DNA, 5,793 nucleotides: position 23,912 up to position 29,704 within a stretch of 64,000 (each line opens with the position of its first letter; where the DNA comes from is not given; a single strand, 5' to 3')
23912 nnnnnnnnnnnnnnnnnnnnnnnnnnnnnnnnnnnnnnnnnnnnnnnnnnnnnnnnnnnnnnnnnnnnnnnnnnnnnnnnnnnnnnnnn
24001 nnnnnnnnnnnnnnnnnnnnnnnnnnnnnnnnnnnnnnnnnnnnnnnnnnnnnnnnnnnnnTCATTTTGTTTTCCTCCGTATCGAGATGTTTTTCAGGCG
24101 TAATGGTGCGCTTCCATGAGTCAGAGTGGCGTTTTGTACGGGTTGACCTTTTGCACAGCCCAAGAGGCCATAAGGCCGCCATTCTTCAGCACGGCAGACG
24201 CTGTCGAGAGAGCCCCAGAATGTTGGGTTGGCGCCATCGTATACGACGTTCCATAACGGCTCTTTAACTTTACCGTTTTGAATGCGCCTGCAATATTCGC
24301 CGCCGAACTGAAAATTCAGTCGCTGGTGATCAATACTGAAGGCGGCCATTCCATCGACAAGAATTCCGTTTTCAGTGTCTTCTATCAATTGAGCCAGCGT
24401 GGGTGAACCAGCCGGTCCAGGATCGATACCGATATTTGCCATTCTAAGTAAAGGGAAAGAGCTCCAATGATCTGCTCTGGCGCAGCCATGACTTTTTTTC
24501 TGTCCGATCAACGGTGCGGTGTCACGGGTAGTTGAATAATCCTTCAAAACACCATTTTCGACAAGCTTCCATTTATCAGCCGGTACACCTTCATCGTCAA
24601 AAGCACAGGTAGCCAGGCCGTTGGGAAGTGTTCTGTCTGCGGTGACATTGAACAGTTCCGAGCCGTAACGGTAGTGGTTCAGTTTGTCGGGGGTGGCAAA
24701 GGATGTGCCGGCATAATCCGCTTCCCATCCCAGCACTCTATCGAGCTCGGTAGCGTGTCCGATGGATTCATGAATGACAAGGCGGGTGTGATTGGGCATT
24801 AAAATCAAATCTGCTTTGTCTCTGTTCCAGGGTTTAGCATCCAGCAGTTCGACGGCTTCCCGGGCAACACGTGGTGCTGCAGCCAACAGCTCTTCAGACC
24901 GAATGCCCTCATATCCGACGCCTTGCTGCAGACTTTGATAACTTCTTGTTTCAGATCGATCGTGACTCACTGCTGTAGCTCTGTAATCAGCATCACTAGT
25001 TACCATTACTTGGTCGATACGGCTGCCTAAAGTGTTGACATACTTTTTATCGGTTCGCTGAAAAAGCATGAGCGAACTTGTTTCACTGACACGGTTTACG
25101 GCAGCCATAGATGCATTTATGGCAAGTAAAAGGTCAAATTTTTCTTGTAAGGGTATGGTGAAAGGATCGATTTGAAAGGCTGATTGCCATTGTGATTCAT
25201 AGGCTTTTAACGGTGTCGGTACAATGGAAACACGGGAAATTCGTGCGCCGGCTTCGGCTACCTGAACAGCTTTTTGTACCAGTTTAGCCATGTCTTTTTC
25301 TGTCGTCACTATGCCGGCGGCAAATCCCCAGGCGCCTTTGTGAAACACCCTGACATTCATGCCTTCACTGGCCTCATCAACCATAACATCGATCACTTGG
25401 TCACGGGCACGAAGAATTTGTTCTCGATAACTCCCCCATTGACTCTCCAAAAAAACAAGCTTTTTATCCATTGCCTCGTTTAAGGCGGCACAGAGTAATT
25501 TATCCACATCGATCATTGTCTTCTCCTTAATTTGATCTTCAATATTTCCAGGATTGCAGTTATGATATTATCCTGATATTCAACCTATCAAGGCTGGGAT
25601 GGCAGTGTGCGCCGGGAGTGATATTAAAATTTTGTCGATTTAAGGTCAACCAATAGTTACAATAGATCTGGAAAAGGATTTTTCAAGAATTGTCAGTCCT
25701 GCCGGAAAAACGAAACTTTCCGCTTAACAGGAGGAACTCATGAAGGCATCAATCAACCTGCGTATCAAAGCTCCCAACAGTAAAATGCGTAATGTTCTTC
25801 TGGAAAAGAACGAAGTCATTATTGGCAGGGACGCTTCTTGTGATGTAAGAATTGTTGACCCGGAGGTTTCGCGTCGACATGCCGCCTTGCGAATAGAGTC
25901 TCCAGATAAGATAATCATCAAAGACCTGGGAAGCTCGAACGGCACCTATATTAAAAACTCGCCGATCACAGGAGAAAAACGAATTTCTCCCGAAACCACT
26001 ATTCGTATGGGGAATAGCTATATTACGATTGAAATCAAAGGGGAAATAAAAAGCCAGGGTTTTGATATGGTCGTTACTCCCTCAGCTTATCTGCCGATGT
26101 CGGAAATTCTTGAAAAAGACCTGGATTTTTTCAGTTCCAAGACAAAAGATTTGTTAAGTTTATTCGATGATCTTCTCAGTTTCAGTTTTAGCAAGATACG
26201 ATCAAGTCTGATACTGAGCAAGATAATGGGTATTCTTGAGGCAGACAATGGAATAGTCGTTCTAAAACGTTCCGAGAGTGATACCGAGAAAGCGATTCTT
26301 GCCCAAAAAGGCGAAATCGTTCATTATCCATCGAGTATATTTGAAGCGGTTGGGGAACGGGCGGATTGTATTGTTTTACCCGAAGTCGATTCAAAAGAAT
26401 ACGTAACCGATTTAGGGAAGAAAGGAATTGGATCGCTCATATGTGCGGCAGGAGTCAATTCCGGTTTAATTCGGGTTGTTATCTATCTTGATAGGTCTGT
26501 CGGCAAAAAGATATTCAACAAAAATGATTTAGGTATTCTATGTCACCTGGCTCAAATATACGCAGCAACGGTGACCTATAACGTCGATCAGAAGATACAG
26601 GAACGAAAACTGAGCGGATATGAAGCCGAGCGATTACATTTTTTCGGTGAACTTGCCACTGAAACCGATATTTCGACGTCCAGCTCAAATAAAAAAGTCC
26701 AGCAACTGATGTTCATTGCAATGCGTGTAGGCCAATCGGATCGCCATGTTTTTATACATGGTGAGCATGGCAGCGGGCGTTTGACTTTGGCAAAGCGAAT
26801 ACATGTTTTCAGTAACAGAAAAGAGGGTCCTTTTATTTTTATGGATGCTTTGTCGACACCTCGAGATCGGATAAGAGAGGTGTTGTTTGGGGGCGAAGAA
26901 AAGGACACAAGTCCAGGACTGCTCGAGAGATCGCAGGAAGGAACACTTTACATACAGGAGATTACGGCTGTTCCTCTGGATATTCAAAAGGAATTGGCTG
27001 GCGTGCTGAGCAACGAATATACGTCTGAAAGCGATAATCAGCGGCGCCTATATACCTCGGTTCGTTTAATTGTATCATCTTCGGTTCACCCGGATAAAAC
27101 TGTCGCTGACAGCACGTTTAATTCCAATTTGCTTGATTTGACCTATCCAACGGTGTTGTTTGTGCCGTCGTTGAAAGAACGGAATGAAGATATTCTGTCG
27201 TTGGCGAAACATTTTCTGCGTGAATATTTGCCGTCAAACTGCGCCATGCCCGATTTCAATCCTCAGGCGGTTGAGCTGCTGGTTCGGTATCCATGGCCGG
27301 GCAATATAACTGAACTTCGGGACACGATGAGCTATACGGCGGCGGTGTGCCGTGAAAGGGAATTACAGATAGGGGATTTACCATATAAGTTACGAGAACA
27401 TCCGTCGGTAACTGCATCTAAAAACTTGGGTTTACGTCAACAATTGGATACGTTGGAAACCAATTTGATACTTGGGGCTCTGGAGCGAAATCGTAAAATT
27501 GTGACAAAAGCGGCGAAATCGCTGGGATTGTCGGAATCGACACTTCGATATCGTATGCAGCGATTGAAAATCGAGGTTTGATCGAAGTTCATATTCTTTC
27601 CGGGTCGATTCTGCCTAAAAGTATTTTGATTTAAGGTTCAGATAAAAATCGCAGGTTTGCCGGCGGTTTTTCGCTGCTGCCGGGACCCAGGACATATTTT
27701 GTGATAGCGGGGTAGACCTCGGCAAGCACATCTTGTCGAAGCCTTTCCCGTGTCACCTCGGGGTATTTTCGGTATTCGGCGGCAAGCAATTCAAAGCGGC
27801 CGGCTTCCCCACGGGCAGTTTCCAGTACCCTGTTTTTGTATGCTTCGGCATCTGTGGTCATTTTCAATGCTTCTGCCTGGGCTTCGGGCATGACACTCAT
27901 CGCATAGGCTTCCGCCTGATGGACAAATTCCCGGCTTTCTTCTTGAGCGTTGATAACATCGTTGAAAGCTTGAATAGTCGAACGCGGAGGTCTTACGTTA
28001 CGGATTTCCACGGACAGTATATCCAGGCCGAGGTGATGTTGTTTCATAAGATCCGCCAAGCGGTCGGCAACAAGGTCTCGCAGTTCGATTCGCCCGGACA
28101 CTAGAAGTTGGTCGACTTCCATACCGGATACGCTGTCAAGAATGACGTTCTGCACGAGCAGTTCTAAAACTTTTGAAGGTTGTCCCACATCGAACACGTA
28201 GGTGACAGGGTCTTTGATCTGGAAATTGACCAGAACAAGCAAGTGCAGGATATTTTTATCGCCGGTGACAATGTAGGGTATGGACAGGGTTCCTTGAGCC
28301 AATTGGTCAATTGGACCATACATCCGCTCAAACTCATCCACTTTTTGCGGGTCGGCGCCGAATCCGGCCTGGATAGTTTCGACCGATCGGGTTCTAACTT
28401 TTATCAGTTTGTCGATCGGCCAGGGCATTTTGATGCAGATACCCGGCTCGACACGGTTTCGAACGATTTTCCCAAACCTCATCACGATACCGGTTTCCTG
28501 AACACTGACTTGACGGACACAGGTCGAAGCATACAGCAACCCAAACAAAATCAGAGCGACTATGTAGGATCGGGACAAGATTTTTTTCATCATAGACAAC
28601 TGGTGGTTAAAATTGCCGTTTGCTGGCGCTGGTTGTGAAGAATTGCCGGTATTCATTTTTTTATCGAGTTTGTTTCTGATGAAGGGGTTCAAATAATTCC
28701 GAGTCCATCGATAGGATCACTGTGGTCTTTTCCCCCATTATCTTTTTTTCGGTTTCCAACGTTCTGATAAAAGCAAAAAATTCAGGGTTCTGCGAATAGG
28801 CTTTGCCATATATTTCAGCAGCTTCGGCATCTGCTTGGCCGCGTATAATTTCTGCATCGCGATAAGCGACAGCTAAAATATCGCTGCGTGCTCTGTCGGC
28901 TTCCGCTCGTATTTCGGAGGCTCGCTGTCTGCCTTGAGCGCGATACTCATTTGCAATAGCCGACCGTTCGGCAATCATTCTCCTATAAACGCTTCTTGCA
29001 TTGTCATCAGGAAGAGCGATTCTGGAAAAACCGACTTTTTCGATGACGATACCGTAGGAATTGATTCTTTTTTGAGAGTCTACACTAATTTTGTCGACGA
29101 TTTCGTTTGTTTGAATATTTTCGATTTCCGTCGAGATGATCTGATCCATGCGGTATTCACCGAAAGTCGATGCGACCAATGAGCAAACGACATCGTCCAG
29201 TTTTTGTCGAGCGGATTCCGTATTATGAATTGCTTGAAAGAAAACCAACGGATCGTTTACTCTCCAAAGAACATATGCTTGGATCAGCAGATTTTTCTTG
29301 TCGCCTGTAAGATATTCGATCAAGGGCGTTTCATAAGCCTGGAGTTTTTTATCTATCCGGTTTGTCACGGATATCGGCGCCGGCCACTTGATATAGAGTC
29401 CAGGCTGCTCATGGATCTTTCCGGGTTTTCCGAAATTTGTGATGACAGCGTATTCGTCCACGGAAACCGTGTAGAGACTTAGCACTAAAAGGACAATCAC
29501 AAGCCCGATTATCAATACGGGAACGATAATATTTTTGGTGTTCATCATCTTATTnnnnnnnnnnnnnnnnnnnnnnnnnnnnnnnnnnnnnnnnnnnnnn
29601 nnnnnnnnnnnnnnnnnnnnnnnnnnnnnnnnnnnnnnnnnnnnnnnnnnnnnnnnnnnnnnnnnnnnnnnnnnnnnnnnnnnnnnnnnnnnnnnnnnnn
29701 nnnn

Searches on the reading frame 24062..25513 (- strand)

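Call 86: search_protein_families(library=pfam, proteins=[window:24062-25513:-], max_evalue=0.0001)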
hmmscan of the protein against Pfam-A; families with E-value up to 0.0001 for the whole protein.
window:24062-25513:- (483 aa): 3 families
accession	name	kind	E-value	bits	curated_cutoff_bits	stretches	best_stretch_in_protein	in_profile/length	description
PF19289.4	PmbA_TldD_3rd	-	2.8e-32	112.1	22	1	233-445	3-202/220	PmbA/TldA metallopeptidase C-terminal domain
PF01523.21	PmbA_TldD_1st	-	2.2e-08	34.6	20.9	1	30-86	9-65/65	PmbA/TldA metallopeptidase domain 1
PF19290.4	PmbA_TldD_2nd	-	3.7e-07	31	20.9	1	116-223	2-104/109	PmbA/TldA metallopeptidase central domain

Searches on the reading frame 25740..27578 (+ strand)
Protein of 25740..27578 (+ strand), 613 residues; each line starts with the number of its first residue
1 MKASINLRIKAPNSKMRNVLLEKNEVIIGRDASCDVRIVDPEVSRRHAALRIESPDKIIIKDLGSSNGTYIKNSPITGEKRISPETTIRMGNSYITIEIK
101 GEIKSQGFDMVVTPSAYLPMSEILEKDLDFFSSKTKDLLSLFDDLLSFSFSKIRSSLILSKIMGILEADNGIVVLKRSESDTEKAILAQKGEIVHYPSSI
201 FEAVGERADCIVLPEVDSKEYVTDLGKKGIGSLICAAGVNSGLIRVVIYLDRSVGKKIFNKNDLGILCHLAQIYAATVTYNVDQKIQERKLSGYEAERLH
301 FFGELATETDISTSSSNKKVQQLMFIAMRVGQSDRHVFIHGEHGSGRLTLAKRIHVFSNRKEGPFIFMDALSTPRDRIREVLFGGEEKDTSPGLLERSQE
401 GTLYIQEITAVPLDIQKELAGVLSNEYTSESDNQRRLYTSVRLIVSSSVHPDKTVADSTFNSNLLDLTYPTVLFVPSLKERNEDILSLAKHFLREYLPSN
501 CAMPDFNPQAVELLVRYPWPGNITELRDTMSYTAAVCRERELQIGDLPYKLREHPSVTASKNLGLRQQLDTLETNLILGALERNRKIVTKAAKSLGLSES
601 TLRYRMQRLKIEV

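Call 16: search_protein_families(library=pfam, proteins=[window:25740-27578:+], max_evalue=0.001)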
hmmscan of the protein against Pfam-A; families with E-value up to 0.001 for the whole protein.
window:25740-27578:+ (613 aa): 7 families
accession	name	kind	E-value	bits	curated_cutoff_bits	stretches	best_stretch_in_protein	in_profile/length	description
PF00158.32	Sigma54_activat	-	1.1e-21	77.7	20.2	1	316-465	4-159/168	Sigma-54 interaction domain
PF25601.1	AAA_lid_14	-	2.2e-18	66.3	27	1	479-558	1-81/87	AAA+ ATPase lid domain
PF00498.31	FHA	-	7.5e-17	62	20.7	1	26-91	1-67/67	FHA domain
PF16697.10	Yop-YscD_cpl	-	2.5e-13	50.5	33.2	1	18-94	11-87/94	Inner membrane component of T3SS, cytoplasmic domain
PF14532.12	Sigma54_activ_2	-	5.5e-13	49.8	25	1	330-478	17-138/138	Sigma-54 interaction domain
PF02954.25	HTH_8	-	5.2e-08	32.9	22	1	569-608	2-41/42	Bacterial regulatory protein, Fis family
PF07728.20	AAA_5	-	0.00044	20.7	22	1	336-451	1-125/139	AAA domain (dynein-related subfamily)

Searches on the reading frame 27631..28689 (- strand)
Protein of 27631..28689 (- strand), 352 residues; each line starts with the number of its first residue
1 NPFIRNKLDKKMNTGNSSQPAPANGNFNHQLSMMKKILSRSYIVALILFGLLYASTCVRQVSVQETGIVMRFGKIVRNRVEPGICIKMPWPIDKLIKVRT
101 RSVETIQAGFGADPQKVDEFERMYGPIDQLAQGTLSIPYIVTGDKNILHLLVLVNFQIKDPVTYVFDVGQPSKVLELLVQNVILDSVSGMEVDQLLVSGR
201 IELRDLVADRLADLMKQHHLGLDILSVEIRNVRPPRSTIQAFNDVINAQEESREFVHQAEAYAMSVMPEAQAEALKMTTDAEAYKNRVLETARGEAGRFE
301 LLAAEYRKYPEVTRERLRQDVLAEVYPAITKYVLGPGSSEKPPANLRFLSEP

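Call 86: search_protein_families(library=pfam, proteins=[window:27631-28689:-], max_evalue=0.0001)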
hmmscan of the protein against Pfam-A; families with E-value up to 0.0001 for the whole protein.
window:27631-28689:- (352 aa): 1 family
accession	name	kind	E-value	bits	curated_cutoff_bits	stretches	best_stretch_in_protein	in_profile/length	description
PF01145.31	Band_7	-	2.5e-20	73.7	23.6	1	60-262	2-175/176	SPFH domain / Band 7 family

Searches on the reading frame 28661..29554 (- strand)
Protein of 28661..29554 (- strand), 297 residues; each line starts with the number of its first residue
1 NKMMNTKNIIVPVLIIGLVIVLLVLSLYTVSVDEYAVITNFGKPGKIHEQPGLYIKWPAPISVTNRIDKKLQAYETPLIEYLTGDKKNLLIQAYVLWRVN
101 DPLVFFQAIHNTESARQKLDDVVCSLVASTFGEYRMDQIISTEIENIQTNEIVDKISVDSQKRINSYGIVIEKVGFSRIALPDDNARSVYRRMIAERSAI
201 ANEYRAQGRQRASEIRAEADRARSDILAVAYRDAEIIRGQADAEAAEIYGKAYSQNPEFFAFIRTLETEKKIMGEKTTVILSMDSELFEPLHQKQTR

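Call 86: search_protein_families(library=pfam, proteins=[window:28661-29554:-], max_evalue=0.0001)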
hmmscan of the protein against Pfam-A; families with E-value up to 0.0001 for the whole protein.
window:28661-29554:- (297 aa): 1 family
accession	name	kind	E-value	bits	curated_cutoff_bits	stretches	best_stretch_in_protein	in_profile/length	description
PF01145.31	Band_7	-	4.7e-26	92.3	23.6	1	29-208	2-174/176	SPFH domain / Band 7 family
